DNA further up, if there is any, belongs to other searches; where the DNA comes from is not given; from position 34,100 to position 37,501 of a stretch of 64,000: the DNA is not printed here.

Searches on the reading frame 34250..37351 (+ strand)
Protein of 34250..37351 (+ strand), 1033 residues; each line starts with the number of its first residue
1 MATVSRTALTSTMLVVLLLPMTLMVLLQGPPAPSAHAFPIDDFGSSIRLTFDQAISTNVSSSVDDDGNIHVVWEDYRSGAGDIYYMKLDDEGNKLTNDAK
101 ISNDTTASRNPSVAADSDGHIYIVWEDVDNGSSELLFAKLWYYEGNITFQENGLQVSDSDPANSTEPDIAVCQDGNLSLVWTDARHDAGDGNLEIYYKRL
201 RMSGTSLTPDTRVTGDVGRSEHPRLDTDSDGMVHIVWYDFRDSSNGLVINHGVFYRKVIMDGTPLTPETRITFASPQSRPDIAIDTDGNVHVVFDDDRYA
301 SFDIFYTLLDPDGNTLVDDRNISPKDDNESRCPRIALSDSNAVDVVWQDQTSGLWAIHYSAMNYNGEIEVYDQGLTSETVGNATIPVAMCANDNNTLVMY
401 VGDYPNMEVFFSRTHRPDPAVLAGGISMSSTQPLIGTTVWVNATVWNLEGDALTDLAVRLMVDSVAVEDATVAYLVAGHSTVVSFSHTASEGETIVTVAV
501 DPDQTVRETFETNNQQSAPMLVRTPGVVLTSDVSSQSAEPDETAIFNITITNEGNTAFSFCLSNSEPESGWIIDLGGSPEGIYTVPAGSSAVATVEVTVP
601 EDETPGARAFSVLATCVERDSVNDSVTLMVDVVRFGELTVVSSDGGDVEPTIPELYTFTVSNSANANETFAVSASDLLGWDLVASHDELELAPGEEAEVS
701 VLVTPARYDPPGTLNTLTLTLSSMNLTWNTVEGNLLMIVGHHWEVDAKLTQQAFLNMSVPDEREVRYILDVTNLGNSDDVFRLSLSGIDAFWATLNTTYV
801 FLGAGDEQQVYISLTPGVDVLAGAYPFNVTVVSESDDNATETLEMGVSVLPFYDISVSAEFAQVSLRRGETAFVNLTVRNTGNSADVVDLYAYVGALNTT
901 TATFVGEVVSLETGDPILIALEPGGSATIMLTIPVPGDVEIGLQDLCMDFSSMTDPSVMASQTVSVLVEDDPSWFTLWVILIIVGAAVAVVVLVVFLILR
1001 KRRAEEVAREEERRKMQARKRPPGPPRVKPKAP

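Call 4: search_protein_families(library=pfam, proteins=[window:34250-37351:+], max_evalue=0.01)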
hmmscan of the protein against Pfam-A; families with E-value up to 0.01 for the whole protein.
window:34250-37351:+ (1033 aa): 8 families
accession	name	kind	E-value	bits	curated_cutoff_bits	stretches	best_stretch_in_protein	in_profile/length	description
PF07705.17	CARDB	-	5.8e-17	62.2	22.7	1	428-517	10-100/101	CARDB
PF11614.14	FixG_C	-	1.4e-11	45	25.6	1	628-719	11-99/119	IG-like fold at C-terminal of FixG, putative oxidoreductase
PF10633.15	NPCBM_assoc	-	5.8e-09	36.5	24.4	1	539-609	2-70/78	NPCBM-associated, NEW3 domain of alpha-galactosidase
PF15892.11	BNR_4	-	1.3e-06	28.5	27.3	0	110-255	42-183/272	BNR repeat-containing family member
PF14016.12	DUF4232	-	5e-06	27.1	27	1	866-936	15-82/129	Domain of unknown function (DUF4232)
PF22544.2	HYDIN_VesB_CFA65-like_Ig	-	4.2e-05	24.1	25.5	0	656-708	23-75/100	HYDIN/CFA65/VesB-like, Ig-like domain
PF06280.18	fn3_5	-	7e-05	23.9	27.6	0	873-940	11-85/112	Fn3-like domain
PF04616.20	Glyco_hydro_43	-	0.00013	21.9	32.2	0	63-110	128-183/288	Glycosyl hydrolases family 43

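Call 5: search_protein_families(library=ncbifam, proteins=[window:34250-37351:+], max_evalue=0.01)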
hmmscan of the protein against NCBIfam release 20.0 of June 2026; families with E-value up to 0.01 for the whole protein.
window:34250-37351:+ (1033 aa): 6 families
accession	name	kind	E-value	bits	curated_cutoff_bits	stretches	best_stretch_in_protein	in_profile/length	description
NF041740.1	choice_anch_T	equivalog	2.7e-16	59.5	70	2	834-890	125-181/259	choice-of-anchor T family protein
NF053835.1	PDIAV_lipo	equivalog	1.2e-13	51.3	90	2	102-187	34-112/458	PDIAV motif-containing lipoprotein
NF012200.0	choice_anch_D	domain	0.00031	21.2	45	0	654-706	35-90/108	choice-of-anchor D domain-containing protein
NF052497.1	AlphRhmnaseBT3686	equivalog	0.00045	18.8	700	1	110-260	89-230/424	alpha-l-rhamnosidase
TIGR02745.1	ccoG_rdxA_fixG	equivalog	0.0012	17.9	316.7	0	628-715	326-409/435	cytochrome c oxidase accessory protein CcoG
TIGR04275.1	beta_prop_Msarc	repeat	0.0062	16.3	85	1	70-85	20-35/40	beta-propeller repeat protein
